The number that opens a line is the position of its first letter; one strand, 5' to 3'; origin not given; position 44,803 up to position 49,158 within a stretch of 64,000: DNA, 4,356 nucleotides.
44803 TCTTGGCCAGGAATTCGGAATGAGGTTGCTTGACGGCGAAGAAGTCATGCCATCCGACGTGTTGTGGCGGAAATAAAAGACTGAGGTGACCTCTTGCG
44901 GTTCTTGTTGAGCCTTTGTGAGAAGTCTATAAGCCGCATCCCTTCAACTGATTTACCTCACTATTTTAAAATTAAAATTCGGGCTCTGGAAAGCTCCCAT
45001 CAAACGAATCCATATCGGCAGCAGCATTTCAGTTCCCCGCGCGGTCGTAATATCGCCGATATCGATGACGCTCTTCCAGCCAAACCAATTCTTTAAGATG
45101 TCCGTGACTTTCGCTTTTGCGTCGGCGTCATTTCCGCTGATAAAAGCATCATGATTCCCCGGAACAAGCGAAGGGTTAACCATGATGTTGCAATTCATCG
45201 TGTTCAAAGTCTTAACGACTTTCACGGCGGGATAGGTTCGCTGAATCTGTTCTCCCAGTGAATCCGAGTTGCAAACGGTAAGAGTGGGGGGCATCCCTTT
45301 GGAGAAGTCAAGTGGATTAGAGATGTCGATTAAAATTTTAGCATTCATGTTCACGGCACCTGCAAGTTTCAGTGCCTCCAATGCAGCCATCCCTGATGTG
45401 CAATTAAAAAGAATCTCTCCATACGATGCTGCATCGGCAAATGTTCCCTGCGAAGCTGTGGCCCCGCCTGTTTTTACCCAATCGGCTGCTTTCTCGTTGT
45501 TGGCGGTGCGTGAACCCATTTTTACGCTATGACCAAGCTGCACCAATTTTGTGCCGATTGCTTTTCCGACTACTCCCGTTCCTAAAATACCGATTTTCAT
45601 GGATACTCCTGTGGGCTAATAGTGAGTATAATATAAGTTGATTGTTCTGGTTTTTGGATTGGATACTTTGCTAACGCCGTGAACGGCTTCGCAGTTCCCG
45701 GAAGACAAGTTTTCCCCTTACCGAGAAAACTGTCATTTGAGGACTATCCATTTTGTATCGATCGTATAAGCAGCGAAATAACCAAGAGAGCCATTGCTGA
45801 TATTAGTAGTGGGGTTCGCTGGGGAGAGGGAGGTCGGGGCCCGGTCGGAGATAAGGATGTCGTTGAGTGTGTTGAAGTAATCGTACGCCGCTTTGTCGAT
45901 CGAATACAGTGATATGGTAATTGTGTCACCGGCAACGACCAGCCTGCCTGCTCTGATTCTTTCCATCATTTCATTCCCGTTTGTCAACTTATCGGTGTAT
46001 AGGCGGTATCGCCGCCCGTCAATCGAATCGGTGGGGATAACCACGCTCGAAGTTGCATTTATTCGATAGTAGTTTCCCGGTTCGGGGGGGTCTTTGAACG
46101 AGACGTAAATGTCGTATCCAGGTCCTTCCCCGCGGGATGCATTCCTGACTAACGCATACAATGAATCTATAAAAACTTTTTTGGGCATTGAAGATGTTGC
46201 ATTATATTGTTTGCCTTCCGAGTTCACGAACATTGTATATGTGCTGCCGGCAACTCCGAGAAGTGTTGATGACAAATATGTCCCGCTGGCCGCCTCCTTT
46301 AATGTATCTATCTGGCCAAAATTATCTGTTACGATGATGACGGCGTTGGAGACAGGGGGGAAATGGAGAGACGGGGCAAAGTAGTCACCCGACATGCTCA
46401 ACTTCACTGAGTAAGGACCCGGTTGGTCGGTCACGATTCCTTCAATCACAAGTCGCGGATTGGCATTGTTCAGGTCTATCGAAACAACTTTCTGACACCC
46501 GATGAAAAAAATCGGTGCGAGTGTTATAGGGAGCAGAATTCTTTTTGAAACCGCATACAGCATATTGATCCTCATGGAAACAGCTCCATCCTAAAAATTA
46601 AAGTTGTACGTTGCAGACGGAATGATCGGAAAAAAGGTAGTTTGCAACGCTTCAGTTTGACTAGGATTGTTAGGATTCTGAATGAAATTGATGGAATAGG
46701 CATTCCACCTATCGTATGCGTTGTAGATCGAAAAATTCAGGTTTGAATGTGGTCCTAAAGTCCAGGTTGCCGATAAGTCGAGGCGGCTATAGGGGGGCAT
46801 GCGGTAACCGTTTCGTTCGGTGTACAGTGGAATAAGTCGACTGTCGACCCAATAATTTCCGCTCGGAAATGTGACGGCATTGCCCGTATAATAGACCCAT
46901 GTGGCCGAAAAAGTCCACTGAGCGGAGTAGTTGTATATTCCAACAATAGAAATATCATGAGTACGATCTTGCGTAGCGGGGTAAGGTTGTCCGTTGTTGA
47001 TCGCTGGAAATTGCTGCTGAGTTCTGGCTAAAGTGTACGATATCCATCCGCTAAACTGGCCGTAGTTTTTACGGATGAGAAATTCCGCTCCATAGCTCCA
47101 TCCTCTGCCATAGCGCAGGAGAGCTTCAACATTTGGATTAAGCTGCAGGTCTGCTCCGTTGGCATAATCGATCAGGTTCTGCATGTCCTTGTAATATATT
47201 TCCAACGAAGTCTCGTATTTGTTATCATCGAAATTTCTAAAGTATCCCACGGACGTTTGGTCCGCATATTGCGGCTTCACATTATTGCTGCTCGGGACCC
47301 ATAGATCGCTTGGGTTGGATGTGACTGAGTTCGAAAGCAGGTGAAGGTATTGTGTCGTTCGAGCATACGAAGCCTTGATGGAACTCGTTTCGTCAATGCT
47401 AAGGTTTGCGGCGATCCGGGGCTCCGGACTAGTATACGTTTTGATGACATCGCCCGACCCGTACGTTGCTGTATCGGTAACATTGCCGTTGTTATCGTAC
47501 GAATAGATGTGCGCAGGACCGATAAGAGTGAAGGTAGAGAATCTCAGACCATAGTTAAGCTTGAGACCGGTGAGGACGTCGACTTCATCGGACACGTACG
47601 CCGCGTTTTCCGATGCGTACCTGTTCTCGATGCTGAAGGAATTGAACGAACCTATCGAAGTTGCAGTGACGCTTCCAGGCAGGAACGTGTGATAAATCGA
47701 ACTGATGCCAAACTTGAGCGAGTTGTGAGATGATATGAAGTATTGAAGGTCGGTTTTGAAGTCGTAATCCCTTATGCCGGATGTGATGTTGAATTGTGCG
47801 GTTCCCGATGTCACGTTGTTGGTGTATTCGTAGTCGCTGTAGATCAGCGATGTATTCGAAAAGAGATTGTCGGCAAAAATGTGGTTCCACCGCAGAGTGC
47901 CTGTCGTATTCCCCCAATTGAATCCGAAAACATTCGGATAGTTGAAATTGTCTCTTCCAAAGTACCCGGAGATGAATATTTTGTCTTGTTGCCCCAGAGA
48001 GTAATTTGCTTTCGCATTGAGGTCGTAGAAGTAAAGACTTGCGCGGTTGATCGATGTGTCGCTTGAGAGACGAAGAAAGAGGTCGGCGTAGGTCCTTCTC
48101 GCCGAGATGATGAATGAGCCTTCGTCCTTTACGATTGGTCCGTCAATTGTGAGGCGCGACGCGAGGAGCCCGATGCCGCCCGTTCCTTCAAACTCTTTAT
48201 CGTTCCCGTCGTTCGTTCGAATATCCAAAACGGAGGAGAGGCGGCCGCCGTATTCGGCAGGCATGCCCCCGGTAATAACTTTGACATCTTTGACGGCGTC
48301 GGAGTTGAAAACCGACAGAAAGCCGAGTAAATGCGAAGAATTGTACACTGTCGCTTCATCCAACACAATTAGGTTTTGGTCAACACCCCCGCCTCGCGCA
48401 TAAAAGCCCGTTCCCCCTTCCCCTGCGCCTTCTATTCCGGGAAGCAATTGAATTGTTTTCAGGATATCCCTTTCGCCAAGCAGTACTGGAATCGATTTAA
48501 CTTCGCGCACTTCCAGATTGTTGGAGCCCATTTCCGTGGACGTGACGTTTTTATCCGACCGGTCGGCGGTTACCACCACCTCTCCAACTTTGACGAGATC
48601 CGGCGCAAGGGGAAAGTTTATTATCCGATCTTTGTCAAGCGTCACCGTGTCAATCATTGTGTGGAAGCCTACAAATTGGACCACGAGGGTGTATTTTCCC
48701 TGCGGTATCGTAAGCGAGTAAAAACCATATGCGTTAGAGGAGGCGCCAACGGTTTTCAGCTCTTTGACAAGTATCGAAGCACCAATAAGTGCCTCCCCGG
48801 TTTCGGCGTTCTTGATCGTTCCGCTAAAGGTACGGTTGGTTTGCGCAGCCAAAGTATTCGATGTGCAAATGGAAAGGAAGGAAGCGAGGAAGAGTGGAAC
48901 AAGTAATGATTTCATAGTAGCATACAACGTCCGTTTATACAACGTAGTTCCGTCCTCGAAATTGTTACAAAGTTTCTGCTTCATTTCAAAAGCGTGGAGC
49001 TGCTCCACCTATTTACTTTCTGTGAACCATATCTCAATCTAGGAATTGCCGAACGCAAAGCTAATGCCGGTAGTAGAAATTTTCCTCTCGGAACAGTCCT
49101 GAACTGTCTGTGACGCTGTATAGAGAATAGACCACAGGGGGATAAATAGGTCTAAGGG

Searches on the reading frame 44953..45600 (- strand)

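Call 79: search_protein_families(library=pfam, proteins=[window:44953-45600:-], max_evalue=0.00001)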
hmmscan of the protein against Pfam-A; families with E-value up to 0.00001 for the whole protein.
window:44953-45600:- (215 aa): 1 family
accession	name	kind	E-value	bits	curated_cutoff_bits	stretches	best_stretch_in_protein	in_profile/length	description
PF03807.23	F420_oxidored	-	1.1e-12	48.8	21.6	1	2-96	1-94/94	NADP oxidoreductase coenzyme F420-dependent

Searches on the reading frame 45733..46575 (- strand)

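Call 79: search_protein_families(library=pfam, proteins=[window:45733-46575:-], max_evalue=0.00001)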
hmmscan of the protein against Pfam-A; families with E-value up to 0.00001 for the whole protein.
window:45733-46575:- (280 aa): 1 family
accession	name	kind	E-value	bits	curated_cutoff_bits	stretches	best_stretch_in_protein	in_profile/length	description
PF14054.11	DUF4249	-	2.1e-30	106.7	28.5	1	31-275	4-268/269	Domain of unknown function (DUF4249)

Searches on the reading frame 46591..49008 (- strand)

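Call 80: search_protein_families(library=pfam, proteins=[window:46591-49008:-], max_evalue=0.00001)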
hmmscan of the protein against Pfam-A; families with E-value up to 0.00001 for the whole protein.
window:46591-49008:- (805 aa): 4 families
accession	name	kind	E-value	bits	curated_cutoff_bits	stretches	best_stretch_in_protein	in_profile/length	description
PF00593.30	TonB_dep_Rec_b-barrel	-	2.1e-20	74.5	27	1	321-763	15-435/436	TonB dependent receptor-like, beta-barrel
PF13715.12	CarbopepD_reg_2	-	4.6e-18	65.5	32.2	1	62-146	2-88/88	CarboxypepD_reg-like domain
PF13620.12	CarboxypepD_reg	-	9.7e-10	39.1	32.3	1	61-131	2-78/82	Carboxypeptidase regulatory-like domain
PF07715.20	Plug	-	1.6e-07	32.2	23.9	1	179-256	22-102/107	TonB-dependent Receptor Plug Domain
